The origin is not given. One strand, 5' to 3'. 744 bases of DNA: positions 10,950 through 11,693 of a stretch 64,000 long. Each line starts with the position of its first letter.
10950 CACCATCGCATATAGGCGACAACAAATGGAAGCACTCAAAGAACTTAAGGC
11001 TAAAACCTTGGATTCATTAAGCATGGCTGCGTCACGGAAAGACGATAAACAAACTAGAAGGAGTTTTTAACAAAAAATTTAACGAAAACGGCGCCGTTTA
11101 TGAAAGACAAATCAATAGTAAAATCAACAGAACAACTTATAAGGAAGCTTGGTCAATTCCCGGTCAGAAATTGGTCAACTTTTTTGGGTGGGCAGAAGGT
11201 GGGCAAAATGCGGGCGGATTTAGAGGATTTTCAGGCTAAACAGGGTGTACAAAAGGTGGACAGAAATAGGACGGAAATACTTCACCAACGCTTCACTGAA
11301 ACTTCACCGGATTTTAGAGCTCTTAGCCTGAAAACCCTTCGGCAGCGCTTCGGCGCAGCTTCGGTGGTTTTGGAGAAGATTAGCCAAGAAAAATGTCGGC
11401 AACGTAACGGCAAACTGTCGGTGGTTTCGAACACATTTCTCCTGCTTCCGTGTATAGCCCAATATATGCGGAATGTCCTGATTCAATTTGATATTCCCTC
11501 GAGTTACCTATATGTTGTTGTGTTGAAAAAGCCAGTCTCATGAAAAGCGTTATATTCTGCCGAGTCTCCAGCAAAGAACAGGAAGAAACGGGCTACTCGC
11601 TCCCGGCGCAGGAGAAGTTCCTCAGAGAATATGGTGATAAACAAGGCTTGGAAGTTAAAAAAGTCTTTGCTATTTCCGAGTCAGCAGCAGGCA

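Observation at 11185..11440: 11-bp-periodic direct repeat clusters (candidate iterons/origin) masquerading as a 147-aa ORF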

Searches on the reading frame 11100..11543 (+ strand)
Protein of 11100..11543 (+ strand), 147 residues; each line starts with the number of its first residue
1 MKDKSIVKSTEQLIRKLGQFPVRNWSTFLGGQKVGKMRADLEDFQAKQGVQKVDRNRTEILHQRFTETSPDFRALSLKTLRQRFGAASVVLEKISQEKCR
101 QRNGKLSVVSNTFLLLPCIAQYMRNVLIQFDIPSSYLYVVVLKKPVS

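Call 7: search_protein_families(library=pfam, proteins=[window:11100-11543:+], max_evalue=0.1)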
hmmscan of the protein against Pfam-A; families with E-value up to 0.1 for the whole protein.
window:11100-11543:+ (147 aa): 0 families

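Call 11: find_homologous_proteins(query=window:11100-11543:+, max_evalue=0.01)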
Query window:11100-11543:+ (147 aa): 87 proteins with E <= 0.01 among 99 candidates.
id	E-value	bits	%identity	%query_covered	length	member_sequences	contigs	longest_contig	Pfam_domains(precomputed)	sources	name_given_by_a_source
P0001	2.0e-89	314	100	100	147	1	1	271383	-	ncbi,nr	ncbi:MAG: hypothetical protein H6774_01100 [Pseudomonadales bacterium]|nr:hypothetical protein [Pseu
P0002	1.1e-76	273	88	100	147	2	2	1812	-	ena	-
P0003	5.1e-75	268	87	100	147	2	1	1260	-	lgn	-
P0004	1.5e-74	266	87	100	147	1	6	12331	-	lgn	-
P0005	5.9e-74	264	87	98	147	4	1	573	-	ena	-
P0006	5.5e-73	261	84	100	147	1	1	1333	-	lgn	-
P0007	1.2e-69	250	84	100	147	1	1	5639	-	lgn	-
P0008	6.6e-64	232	80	98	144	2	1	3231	-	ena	-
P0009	4.1e-61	223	80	94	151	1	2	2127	-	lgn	-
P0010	1.2e-59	218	79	93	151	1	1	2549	-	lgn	-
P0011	1.1e-58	215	78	100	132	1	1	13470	-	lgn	-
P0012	4.6e-56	206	76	92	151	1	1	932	-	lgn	-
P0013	1.2e-54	202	73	98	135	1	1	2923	-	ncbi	-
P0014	2.0e-54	201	66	98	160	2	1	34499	-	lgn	-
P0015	5.2e-53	196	66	98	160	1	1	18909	-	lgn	-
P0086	2.7e-12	65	48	64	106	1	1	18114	-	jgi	-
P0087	1.1e-10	60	35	99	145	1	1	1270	-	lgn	-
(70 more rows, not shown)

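Call 13: find_related_loci(query=A1, collection=genome_contigs, flank=6000)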
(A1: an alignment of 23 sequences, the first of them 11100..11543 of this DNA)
Query A1 (147 aa) in genome_contigs; peptide patterns used: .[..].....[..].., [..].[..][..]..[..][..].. (x = any residue, [..] = any of these).
15 stretches matched a pattern; 9 encode a relative of the query (tblastn E <= 1e-3); 9 distinct loci.
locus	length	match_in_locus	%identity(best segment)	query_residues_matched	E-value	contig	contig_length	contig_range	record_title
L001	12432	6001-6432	88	1-144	3e-83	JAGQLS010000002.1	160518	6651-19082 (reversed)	MAG: Candidatus Woesebacteria bacterium isolate HKST-UBA22 NODE_2_length_160518_cov_5.540691, whole genome shotgun seque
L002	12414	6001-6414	62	1-144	3e-54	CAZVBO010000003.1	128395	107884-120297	MAG TPA_asm: uncultured Pseudomonadales bacterium isolate SRP304446_co1_134 genome assembly, contig: NODE_55_length_1283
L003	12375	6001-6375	64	10-141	6e-52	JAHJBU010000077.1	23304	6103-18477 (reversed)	MAG: Patescibacteria group bacterium isolate Modern_marine.mb.272 Modern_marine.mb.272_k141_1872694, whole genome shotgu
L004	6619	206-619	60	1-144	9e-52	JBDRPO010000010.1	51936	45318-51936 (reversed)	MAG: bacterium isolate MEGAHIT-group-2.121 k141_953666, whole genome shotgun sequence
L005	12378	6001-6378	59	1-144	7e-51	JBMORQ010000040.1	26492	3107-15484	MAG: Patescibacteria group bacterium isolate Betzabe_MAG184 MAG184_40, whole genome shotgun sequence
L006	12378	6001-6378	52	1-144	1e-41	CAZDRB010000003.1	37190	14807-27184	MAG TPA_asm: uncultured Pseudomonadales bacterium isolate SRP093185_co1_60 genome assembly, contig: NODE_490_length_3719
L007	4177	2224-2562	55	1-143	2e-40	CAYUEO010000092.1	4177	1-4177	MAG TPA_asm: uncultured Gammaproteobacteria bacterium isolate SRP118108_co5_465 genome assembly, contig: NODE_30509_leng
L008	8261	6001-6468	41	9-145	1e-31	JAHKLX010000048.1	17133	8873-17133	MAG: Candidatus Micrarchaeota archaeon isolate MAG 296 R1_Bin_00314_17_000000000135, whole genome shotgun sequence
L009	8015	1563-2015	42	10-145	3e-31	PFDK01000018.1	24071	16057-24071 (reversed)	MAG: Candidatus Pacebacteria bacterium CG10_big_fil_rev_8_21_14_0_10_56_10 CG10_8_21_14_0.10_scaffold_2240_c, whole geno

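Call 15: find_related_loci(query=A1, collection=metagenome_contigs, flank=4000)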
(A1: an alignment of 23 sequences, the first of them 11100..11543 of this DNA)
Query A1 (147 aa) in metagenome_contigs; peptide patterns used: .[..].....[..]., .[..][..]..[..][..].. (x = any residue, [..] = any of these).
99 stretches matched a pattern; 22 encode a relative of the query (tblastn E <= 1e-3); 22 distinct loci.
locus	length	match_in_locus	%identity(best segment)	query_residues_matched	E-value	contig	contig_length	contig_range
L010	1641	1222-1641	80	1-143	7e-76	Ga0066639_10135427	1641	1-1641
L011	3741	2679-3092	63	1-144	7e-56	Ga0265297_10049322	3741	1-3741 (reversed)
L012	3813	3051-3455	60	1-141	1e-51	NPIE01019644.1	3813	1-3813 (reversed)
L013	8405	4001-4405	60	1-141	4e-51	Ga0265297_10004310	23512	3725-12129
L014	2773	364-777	58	1-144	6e-50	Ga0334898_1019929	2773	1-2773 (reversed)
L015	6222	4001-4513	51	10-144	3e-45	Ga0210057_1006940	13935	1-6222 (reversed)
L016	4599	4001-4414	54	1-144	1e-42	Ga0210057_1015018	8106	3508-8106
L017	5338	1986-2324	56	1-143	9e-43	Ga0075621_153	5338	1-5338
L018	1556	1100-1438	56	1-143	5e-43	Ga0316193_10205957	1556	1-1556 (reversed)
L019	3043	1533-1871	56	1-143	2e-41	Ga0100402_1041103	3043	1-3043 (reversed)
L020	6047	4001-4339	57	1-143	3e-40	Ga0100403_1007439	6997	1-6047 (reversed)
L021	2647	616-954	57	1-143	3e-40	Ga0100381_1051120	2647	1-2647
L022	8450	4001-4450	46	10-144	2e-36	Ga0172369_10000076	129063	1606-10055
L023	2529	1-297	56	40-144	8e-33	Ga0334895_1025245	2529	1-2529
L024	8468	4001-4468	41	9-145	2e-31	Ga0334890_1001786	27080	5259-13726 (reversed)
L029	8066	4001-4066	77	123-144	4e-6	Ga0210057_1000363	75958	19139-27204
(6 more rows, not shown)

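Call 26: search_protein_families(library=phrogs, proteins=[window:11100-11543:+, L001:6441-8114:+], max_evalue=0.01)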
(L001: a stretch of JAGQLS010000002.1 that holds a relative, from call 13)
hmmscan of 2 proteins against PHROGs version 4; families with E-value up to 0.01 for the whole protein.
window:11100-11543:+ (147 aa): 0 families

L001:6441-8114:+ (557 aa): 3 families
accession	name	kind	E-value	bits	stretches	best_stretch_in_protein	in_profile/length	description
phrog_95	-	integration and excision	4.1e-70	238.1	1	1-472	88-563/651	integrase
phrog_125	-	DNA, RNA and nucleotide metabolism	4.6e-17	63.4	1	1-264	20-249/254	DNA invertase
phrog_6620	-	integration and excision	5.9e-08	33.5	1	2-84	57-134/201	transposase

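Call 36: search_protein_families(library=pfam, proteins=[L029:2816-3550:+, L029:3550-4008:+, L001:6441-8114:+], max_evalue=0.1)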
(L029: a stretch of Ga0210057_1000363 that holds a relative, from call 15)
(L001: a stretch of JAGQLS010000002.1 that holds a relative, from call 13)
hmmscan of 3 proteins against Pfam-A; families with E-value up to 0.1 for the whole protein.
L029:2816-3550:+ (245 aa): 2 families
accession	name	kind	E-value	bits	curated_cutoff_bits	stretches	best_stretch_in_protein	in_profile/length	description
PF06056.18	Terminase_5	-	0.05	14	20.3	0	54-84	11-39/58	Putative ATPase subunit of terminase (gpP-like)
PF24084.1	DUF7369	-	0.077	13.1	27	0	62-93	12-41/61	Domain of unknown function (DUF7369)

L029:3550-4008:+ (153 aa): 1 family
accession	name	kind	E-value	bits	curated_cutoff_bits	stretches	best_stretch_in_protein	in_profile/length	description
PF11303.13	DUF3105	-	0.057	13.9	25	1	26-96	54-123/130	Protein of unknown function (DUF3105)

L001:6441-8114:+ (557 aa): 3 families
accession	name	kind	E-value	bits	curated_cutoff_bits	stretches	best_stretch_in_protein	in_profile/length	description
PF00239.26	Resolvase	-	2.7e-20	73.4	23.3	1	4-153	2-143/145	Resolvase, N terminal domain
PF07508.19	Recombinase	-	6.7e-16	58.8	21.1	1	180-265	3-101/102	Recombinase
PF13408.12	Zn_ribbon_recom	-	0.014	16.2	25.3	1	277-324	1-52/58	Recombinase zinc beta ribbon domain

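Call 37: search_protein_families(library=phrogs, proteins=[L029:2816-3550:+, L029:3550-4008:+], max_evalue=0.1)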
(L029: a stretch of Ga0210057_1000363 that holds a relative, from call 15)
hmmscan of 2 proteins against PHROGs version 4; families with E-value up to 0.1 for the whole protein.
L029:2816-3550:+ (245 aa): 5 families
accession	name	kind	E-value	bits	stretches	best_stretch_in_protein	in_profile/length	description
phrog_1408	-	DNA, RNA and nucleotide metabolism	2e-06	28.5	1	14-159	15-158/302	replication initiation protein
phrog_2149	-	DNA, RNA and nucleotide metabolism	2.1e-06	28.7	1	13-132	13-130/289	replication initiation protein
phrog_16167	-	DNA, RNA and nucleotide metabolism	2.3e-05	25.3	1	15-149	16-154/315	replication initiation protein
phrog_17247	-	unknown function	0.00046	20.6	1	22-156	23-149/295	-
phrog_17819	-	unknown function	0.063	14.1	0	4-37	17-50/60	-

L029:3550-4008:+ (153 aa): 2 families
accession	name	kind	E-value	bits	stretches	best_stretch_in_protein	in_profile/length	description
phrog_6299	-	head and packaging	9.8e-06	26.7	1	10-103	11-84/193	terminase small subunit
phrog_30761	-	unknown function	0.00018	23.3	0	93-134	17-58/89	-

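Call 47: predict_structure(alignment_id=A1)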
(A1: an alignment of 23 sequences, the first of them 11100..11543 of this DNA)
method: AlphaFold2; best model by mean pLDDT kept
length: 147 residues; sequences in the alignment: 23
mean_pLDDT: 36.9   pTM: 0.27
mean pLDDT of the five models: 36.9, 34.9, 33.3, 31.9, 31.6
residues with pLDDT >= 90: 0; 70-90: 0; 50-70: 7; < 50: 140
segments of 3 or more residues with pLDDT < 50: 1-68, 70-78, 81-118, 124-147
pLDDT, mean of each block of 10 residues (from residue 1): 34 32 38 33 30 34 46 47 41 33 27 41 43 40 35
secondary structure, 60 per line:
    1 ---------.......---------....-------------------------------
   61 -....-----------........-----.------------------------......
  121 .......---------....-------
elements in order: H10-16 H26-29 E62-65 H77-84 H115-127 E137-140

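Call 55: find_related_loci(query=L002:6423-8006:+, collection=viral_contigs, flank=3000)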
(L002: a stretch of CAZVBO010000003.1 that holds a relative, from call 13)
Query L002:6423-8006:+ (528 aa) in viral_contigs; peptide patterns used: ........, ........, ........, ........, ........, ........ (x = any residue, [..] = any of these).
2 stretches matched a pattern, but none encodes a relative of the query by tblastn (E <= 1e-3).

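Call 56: find_encoding_contigs(protein=P0086, flank=3000, max_places=3)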
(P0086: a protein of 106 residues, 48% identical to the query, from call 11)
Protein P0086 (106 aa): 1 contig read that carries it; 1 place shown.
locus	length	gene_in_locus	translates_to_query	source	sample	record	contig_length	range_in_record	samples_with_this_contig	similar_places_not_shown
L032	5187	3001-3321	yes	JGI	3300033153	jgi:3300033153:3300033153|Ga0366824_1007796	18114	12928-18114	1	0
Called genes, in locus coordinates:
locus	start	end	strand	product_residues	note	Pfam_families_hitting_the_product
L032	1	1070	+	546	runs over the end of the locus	PF17419:MauJ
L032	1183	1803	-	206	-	-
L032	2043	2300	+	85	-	PF18903:DUF5659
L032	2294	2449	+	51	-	-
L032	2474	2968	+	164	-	PF13730:HTH_36 (weak)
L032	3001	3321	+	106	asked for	-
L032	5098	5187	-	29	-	?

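Call 57: find_encoding_contigs(protein=P0087, flank=3000, max_places=3)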
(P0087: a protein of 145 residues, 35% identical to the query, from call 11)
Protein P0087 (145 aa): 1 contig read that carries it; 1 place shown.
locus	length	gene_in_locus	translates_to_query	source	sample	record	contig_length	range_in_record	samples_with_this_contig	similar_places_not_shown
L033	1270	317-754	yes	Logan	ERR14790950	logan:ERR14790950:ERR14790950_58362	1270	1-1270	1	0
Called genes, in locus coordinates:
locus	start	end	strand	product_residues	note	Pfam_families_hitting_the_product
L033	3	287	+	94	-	?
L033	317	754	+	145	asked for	-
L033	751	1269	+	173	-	?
